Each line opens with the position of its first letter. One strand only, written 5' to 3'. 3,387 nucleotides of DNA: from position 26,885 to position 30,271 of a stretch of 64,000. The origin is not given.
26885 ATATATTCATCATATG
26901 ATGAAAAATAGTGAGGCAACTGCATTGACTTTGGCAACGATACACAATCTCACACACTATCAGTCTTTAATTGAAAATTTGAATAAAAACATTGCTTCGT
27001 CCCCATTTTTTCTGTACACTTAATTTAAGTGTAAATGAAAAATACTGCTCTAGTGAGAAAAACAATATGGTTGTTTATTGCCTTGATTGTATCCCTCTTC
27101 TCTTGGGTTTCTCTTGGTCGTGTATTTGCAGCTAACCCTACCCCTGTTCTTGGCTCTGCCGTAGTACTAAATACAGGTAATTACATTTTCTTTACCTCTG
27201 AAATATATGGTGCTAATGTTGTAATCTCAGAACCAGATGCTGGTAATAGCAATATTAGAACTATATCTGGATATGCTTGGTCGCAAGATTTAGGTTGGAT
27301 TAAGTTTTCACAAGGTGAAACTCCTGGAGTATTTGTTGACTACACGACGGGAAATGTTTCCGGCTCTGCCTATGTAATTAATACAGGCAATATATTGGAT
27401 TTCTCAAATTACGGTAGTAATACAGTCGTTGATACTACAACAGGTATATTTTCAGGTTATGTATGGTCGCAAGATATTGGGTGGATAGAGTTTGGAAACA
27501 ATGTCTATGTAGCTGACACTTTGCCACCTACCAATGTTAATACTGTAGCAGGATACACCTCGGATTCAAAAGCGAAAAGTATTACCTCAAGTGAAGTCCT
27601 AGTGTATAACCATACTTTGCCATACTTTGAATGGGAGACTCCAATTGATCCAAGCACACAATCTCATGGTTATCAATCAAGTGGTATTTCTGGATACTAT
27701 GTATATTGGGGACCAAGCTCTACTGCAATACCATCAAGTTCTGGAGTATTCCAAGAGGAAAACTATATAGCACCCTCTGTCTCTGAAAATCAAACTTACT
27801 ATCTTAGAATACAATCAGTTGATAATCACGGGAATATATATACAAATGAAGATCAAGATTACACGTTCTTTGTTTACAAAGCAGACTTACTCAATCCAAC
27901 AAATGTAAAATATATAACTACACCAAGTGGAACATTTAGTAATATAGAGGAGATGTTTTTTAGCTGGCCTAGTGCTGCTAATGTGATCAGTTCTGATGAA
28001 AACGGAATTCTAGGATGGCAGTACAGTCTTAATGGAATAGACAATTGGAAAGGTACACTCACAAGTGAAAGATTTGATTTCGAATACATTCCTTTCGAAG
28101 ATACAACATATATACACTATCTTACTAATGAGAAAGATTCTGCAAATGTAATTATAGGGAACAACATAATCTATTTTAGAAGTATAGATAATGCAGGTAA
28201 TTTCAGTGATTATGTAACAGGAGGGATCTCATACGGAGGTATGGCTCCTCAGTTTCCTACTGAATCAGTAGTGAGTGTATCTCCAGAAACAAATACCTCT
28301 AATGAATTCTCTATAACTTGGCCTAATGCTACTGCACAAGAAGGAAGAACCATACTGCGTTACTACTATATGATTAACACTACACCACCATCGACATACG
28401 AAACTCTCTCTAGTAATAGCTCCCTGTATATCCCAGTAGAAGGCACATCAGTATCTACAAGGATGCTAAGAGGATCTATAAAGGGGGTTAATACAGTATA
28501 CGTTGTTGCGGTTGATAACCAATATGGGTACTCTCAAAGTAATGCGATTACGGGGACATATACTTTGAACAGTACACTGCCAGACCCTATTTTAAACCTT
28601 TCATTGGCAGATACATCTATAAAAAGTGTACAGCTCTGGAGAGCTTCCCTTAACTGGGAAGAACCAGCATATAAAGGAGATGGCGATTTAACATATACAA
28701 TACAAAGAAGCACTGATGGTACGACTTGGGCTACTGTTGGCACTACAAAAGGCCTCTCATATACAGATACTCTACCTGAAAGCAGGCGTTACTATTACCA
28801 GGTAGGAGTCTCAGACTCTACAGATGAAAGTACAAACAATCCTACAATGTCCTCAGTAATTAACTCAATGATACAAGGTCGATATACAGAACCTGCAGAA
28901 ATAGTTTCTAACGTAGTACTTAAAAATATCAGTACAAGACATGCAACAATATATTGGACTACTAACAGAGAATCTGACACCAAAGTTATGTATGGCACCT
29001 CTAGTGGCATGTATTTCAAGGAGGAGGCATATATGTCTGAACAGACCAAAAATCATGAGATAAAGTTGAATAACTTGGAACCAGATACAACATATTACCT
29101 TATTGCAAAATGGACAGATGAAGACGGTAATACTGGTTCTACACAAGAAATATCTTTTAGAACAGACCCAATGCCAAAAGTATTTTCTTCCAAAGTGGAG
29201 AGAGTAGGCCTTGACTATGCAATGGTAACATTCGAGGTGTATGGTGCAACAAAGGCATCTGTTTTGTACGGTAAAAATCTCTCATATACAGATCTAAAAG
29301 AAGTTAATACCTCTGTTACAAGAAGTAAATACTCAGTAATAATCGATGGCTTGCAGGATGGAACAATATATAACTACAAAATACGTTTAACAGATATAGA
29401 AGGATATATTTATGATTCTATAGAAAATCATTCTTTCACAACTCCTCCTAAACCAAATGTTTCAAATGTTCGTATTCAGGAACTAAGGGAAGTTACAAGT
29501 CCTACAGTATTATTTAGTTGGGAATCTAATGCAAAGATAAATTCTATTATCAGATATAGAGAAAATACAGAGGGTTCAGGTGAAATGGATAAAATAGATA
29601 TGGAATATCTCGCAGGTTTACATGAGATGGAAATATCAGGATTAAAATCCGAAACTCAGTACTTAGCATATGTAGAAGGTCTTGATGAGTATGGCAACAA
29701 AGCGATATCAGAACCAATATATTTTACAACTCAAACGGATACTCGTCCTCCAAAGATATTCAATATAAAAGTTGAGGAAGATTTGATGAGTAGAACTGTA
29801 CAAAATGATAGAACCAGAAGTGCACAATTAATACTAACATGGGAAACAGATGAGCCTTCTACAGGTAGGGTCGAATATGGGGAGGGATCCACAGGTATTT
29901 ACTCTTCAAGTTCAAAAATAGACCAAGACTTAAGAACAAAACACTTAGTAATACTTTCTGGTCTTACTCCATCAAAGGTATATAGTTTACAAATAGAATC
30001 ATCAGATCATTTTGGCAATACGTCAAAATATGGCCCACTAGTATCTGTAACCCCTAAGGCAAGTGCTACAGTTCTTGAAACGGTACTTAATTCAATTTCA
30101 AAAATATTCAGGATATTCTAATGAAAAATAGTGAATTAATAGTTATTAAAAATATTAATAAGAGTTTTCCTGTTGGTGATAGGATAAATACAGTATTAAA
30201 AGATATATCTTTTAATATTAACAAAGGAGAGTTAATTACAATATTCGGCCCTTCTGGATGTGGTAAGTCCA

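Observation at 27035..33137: DGR target sits in a co-directional surface module: 1028-aa FN3-rich protein, fused ABC ATPase/FtsX permease, DGR target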

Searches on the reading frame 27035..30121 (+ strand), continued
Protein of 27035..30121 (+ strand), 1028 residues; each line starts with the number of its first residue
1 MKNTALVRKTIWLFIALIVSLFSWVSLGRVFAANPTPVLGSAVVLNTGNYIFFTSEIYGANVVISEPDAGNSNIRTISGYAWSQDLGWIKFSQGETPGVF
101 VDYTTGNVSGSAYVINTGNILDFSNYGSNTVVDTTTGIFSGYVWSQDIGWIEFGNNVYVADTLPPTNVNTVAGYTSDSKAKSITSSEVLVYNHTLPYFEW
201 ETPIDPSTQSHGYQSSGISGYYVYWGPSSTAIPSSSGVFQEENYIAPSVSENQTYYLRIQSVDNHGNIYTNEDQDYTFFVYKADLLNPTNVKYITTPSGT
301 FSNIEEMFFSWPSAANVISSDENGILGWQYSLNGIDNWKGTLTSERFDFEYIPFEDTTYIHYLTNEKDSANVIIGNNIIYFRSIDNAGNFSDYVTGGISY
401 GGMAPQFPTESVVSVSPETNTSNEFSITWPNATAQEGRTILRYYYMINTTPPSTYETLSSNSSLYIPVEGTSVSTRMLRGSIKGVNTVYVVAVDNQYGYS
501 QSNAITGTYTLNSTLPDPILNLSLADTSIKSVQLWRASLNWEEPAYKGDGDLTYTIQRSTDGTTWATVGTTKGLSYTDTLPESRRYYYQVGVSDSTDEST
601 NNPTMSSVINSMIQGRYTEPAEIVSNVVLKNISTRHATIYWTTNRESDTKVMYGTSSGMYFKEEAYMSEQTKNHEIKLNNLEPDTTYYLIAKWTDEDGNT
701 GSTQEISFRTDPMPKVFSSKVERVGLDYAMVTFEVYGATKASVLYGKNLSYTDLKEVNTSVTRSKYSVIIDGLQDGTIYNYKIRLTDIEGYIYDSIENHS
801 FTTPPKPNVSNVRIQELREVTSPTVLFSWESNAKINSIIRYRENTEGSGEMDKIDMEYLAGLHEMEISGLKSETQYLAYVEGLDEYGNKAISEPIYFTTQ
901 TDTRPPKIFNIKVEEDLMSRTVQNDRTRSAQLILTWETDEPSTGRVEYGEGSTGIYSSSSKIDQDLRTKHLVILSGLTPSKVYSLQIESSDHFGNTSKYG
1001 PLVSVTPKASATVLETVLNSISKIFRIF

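Call 85: fold_search(model_id=the predicted structure, library=pdb)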
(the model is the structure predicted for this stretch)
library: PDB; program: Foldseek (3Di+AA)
matches with E <= 10: 1883; with E <= 0.001: 449
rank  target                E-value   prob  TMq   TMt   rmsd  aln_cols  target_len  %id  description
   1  8q6t_I                2.1e-21  1.00  0.17  0.16  115.2      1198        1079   12  Helical reconstruction of the relaxed thick filament from FIB milled left ventricular mouse myofibrils (released 2023-11-01)
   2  8v2b_B                4.5e-17  1.00  0.14  0.21  32.4       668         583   12  Cryo-EM structure of mouse type II OSM receptor complex: model for full extracellular assembly (released 2024-11-20)
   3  9ba4_A                7.4e-17  1.00  0.14  0.14  50.9      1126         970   12  Full-length cross-linked Contactin 2 (CNTN2) (released 2024-07-17)
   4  9ozi_A                1.1e-16  1.00  0.14  0.09  72.9      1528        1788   10  Cryo-EM structure of chicken ROS1 in apo-state. This is the complete map and model. (released 2026-02-25)
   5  8qy5_A                7.0e-16  1.00  0.14  0.22  32.5       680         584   11  Structure of interleukin 6. (released 2024-02-21)
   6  8qy6_A                7.7e-16  1.00  0.14  0.22  32.5       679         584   11  Structure of interleukin 6 (gp130 P496L mutant). (released 2024-02-21)
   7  8v29_C                1.8e-15  1.00  0.13  0.16  49.8       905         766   11  Cryo-EM structure of human type I OSM receptor complex: model for full extracellular assembly (released 2024-11-20)
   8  8v29_B                2.8e-15  1.00  0.14  0.22  33.7       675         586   12  Cryo-EM structure of human type I OSM receptor complex: model for full extracellular assembly (released 2024-11-20)
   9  8wa2_A                3.0e-15  1.00  0.12  0.08  63.8      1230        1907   10  cryo-EM structure of native mastigonemes isolated from Chlamydomonas reinhardtii at 3.0 angstrom resolution (released 2024-04-10)
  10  8qy4_C                3.4e-15  1.00  0.14  0.21  33.0       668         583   12  Structure of interleukin 11 (gp130 P496L mutant). (released 2024-02-21)
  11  8wa2_C                1.5e-14  1.00  0.13  0.10  63.9      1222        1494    9  cryo-EM structure of native mastigonemes isolated from Chlamydomonas reinhardtii at 3.0 angstrom resolution (released 2024-04-10)
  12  6iaa_A                1.6e-14  1.00  0.15  0.18  55.1       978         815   11  hRobo2 ectodomain (released 2019-03-13)
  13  8x80_A                1.7e-14  1.00  0.15  0.18  54.2       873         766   11  Structure of leptin-LepR trimer with a small gap (released 2024-08-07)
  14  8d82_A                1.8e-14  1.00  0.14  0.22  31.7       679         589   13  Cryo-EM structure of human IL-6 signaling complex in detergent: model containing full extracellular domains (released 2023-03-29)
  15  8odz_D                2.1e-14  1.00  0.12  0.18  30.9       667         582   12  Cryo-EM structure of a pre-dimerized murine IL-12 complete extracellular signaling complex (Class 1). (released 2024-02-07)
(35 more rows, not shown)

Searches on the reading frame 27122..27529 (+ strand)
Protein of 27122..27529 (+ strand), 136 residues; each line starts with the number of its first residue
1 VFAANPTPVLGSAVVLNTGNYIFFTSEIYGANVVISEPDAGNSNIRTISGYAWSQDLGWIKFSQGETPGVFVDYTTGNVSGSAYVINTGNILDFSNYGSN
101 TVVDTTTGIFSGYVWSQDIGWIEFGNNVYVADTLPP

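Call 59: predict_structure(alignment_id=A4)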
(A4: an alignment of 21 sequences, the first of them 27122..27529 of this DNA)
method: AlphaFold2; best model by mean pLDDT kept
length: 136 residues; sequences in the alignment: 21
mean_pLDDT: 90.5   pTM: 0.84
mean pLDDT of the five models: 90.5, 90.1, 89.4, 87.8, 87.2
residues with pLDDT >= 90: 102; 70-90: 26; 50-70: 6; < 50: 2
segments of 3 or more residues with pLDDT < 50: none
pLDDT, mean of each block of 10 residues (from residue 1): 77 96 94 86 87 97 91 93 96 96 92 97 92 61
secondary structure, 60 per line:
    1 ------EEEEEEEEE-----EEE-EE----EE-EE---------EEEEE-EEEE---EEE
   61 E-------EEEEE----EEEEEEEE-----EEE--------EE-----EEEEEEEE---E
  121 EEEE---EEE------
elements in order: E7-15 E21-23 E45-49 E51-54 E58-61 E69-73 E78-85 E91-93 E109-116 E120-124 E128-130

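Call 63: fold_search(model_id=the predicted structure, library=pdb)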
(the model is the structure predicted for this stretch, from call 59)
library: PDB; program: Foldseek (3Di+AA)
matches with E <= 10: 504; with E <= 0.001: 0
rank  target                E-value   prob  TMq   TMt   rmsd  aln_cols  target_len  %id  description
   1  7u3g                  7.8e-02  0.84  0.42  0.39   7.0       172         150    8  GID4 in complex with compound 67 (released 2022-10-05)
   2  4kek                  1.5e-01  0.15  0.23  0.20  11.9       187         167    6  Crystal structure of mouse Ryanodine Receptor 2 (1-217) disease mutant R176Q (released 2013-09-04)
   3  2w8b_A                1.6e-01  0.07  0.16  0.08  16.4       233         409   10  Crystal structure of processed TolB in complex with Pal (released 2009-02-17)
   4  4r40_C                1.9e-01  0.11  0.21  0.11  14.8       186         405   13  Crystal Structure of TolB/Pal complex from Yersinia pestis. (released 2014-09-03)
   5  2hqs_A                2.2e-01  0.11  0.21  0.11  14.3       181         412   13  Crystal structure of TolB/Pal complex (released 2007-04-03)
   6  6czj_B                2.3e-01  0.92  0.49  0.58   4.7       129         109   11  Structure of a redesigned beta barrel, b10 (released 2018-09-19)
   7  9azz_B                2.3e-01  0.14  0.25  0.22  13.1       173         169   10  Crystal structure of outer membrane lipoprotein carrier protein (LolA) from Ehrlichia ruminantium (released 2024-03-20)
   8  3kg6_A                2.3e-01  0.13  0.24  0.14  18.1       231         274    9  Dehydratase domain from CurF module of Curacin polyketide synthase (released 2010-01-19)
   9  3kg6_B                2.5e-01  0.12  0.24  0.14  18.5       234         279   10  Dehydratase domain from CurF module of Curacin polyketide synthase (released 2010-01-19)
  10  7u3i_A                2.6e-01  0.54  0.42  0.38   6.0       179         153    9  GID4 in complex with compound 16 (released 2022-10-05)
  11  6obt                  2.7e-01  0.12  0.24  0.14  17.8       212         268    6  Structural insights into dehydratase substrate selection for the borrelidin and fluvirucin polyketide synthases (released 2019-06-05)
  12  3kg9_B                2.9e-01  0.14  0.27  0.15  18.0       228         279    8  Dehydratase domain from CurK module of Curacin polyketide synthase (released 2010-01-19)
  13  2hqs_B                3.0e-01  0.09  0.21  0.11  15.3       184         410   13  Crystal structure of TolB/Pal complex (released 2007-04-03)
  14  7cbm_T                3.0e-01  0.07  0.19  0.13  14.7       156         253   11  Cryo-EM structure of the flagellar distal rod with partial hook from Salmonella (released 2021-04-28)
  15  7x80_B                3.2e-01  0.14  0.27  0.27  15.8       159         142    9  The crystal structure of PloI4-C16M/D46A/I137V (released 2023-02-08)
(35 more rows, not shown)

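Call 64: search_protein_representatives(alignment_id=A4)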
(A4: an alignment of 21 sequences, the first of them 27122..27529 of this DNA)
Query: 21 sequences, 137 profile positions. Proteins with E-value up to 0.001 (for the whole library): 5877; up to 1e-10: 883; up to 1e-30: 65. The best 150 are listed.
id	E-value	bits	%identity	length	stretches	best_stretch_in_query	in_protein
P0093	4.1e-107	369.8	-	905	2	5-134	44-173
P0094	6.3e-94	327.1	-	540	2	5-132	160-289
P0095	1.4e-70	251.5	-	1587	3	43-130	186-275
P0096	8.2e-54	197.2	-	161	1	1-123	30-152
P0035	9.8e-51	187.2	-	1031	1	1-137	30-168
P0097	3.7e-48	178.9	-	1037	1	4-137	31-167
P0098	4.3e-48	178.7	-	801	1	5-137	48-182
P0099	7.8e-47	174.6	-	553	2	7-125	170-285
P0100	2.1e-46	173.2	-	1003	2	6-137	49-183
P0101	4.6e-46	172.1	-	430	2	48-134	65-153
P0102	6.4e-42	158.7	-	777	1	5-134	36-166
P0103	6.5e-42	158.7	-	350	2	48-132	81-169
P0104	1.5e-41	157.5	-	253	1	3-130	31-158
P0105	5.2e-41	155.7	-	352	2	49-132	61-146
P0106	9.3e-41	154.9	-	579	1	3-137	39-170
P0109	1.8e-39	150.8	-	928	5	45-132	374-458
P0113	3.9e-38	146.4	-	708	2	48-132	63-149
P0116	4.4e-36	139.8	-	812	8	46-127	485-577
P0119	3.4e-35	136.9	-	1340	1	2-137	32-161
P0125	2.2e-34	134.3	-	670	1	2-133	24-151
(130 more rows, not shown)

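Call 67: search_protein_families(library=pfam, proteins=[P0093, P0094, P0099, P0102, P0109, P0119, P0125, P0101, P0113, P0116], max_evalue=0.001)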
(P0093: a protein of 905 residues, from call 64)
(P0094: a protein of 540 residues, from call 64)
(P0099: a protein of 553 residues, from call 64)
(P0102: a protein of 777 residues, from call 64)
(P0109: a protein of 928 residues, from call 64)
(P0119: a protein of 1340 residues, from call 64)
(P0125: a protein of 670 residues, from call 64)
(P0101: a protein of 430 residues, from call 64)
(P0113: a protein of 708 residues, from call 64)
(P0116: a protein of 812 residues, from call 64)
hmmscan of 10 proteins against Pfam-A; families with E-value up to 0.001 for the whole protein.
P0093 (905 aa): 1 family
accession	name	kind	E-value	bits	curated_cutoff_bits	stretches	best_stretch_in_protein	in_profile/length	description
PF25788.1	Ig_Rha78A_N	-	1.6e-57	192.6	27.4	5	307-415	2-101/105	Rha78A-like, N-terminal immunoglobulin domain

P0094 (540 aa): 1 family
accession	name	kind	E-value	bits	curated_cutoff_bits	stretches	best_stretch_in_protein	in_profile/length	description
PF25788.1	Ig_Rha78A_N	-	4.2e-18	66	27.4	2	442-517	29-95/105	Rha78A-like, N-terminal immunoglobulin domain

P0099 (553 aa): 1 family
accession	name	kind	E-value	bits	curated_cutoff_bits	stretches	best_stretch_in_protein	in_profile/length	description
PF25788.1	Ig_Rha78A_N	-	0.00013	22.7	27.4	1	472-528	51-103/105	Rha78A-like, N-terminal immunoglobulin domain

P0102 (777 aa): 3 families
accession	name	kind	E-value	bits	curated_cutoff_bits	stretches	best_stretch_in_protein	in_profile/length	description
PF16656.11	Pur_ac_phosph_N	-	1.9e-16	60.8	30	1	473-541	5-86/93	Purple acid Phosphatase, N-terminal domain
PF00041.27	fn3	-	2.5e-14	53.7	25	1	466-538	2-71/84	Fibronectin type III domain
PF25059.1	FN3_DSCAM-DSCAML_C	-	2.2e-10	41.2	39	0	587-645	24-81/89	DSCAM/DSCAML C-terminal Fn3-like domain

P0109 (928 aa): 7 families
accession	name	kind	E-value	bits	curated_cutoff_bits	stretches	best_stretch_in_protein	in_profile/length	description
PF17963.7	Big_9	-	6.2e-17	62.7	23.6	1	465-550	1-89/89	Bacterial Ig domain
PF19077.6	Big_13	-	1.9e-10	41.6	27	0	282-332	52-95/102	Bacterial Ig-like domain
PF17892.7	Cadherin_5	-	4.7e-09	36.4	26.5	1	465-552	2-98/98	Cadherin-like domain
PF17803.7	Cadherin_4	-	1.2e-08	35.8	25.1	1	460-511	6-62/71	Bacterial cadherin-like domain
PF06832.18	BiPBP_C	-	2.9e-05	24.3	26.8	0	657-713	30-86/90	Penicillin-Binding Protein C-terminus Family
PF13750.12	Big_3_3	-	7.8e-05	22.8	27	0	228-292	12-78/157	Bacterial Ig-like domain (group 3)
PF12245.14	Big_3_2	-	0.00029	21.5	23.3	0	288-333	70-116/122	Bacterial Ig-like domain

P0119 (1340 aa): 5 families
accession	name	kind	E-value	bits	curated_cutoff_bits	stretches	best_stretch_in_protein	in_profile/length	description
PF00041.27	fn3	-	3.1e-44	149.5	25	5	371-452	2-81/84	Fibronectin type III domain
PF16656.11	Pur_ac_phosph_N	-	3.4e-09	37.6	30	1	1259-1336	4-91/93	Purple acid Phosphatase, N-terminal domain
PF16655.11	PhoD_N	-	2.6e-06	28.3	30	0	384-446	27-86/90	PhoD-like phosphatase, N-terminal domain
PF17936.7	Big_6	-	0.00062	20.4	27.6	0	1038-1120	5-78/83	Bacterial Ig domain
PF21605.3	CRLF2-like_D2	-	0.00097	19.6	27.3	0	514-543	54-83/94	Cytokine receptor-like factor 2-like, D2 domain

P0125 (670 aa): 3 families
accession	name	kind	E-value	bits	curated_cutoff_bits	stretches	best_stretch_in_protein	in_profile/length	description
PF19077.6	Big_13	-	2.2e-06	28.5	27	1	380-428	53-101/102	Bacterial Ig-like domain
PF16656.11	Pur_ac_phosph_N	-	5.3e-06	27.3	30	1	594-658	12-84/93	Purple acid Phosphatase, N-terminal domain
PF00041.27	fn3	-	0.00096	19.8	25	0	584-657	3-73/84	Fibronectin type III domain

P0101 (430 aa): 2 families
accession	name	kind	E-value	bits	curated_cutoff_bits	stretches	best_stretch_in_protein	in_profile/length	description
PF00041.27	fn3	-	1.5e-07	32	25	1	333-414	8-83/84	Fibronectin type III domain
PF16656.11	Pur_ac_phosph_N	-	2.8e-05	25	30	1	337-416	12-93/93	Purple acid Phosphatase, N-terminal domain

P0113 (708 aa): 2 families
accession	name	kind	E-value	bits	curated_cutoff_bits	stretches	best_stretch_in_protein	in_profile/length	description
PF16656.11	Pur_ac_phosph_N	-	8.1e-05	23.6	30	1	633-705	13-93/93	Purple acid Phosphatase, N-terminal domain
PF00041.27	fn3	-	0.00077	20.1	25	0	623-695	4-73/84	Fibronectin type III domain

P0116 (812 aa): 3 families
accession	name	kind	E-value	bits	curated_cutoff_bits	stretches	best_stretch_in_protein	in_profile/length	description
PF18911.6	PKD_4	-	2.3e-08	34.4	27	1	739-794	30-80/85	PKD domain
PF25788.1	Ig_Rha78A_N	-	1.5e-06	28.8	27.4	1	610-687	17-94/105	Rha78A-like, N-terminal immunoglobulin domain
PF00801.26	PKD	-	0.00083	19.8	23.5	1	721-788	15-70/80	PKD domain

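Call 68: find_encoding_contigs(protein=P0104, flank=6000, max_places=2)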
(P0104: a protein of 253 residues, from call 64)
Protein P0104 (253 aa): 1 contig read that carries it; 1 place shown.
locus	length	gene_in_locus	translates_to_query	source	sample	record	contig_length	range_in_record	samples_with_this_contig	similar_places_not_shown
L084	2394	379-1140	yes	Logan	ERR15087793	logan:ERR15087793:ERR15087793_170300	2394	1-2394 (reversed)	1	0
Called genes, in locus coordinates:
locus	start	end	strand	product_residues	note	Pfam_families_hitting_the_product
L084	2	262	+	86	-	?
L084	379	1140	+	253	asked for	-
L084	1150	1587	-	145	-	-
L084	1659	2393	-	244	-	?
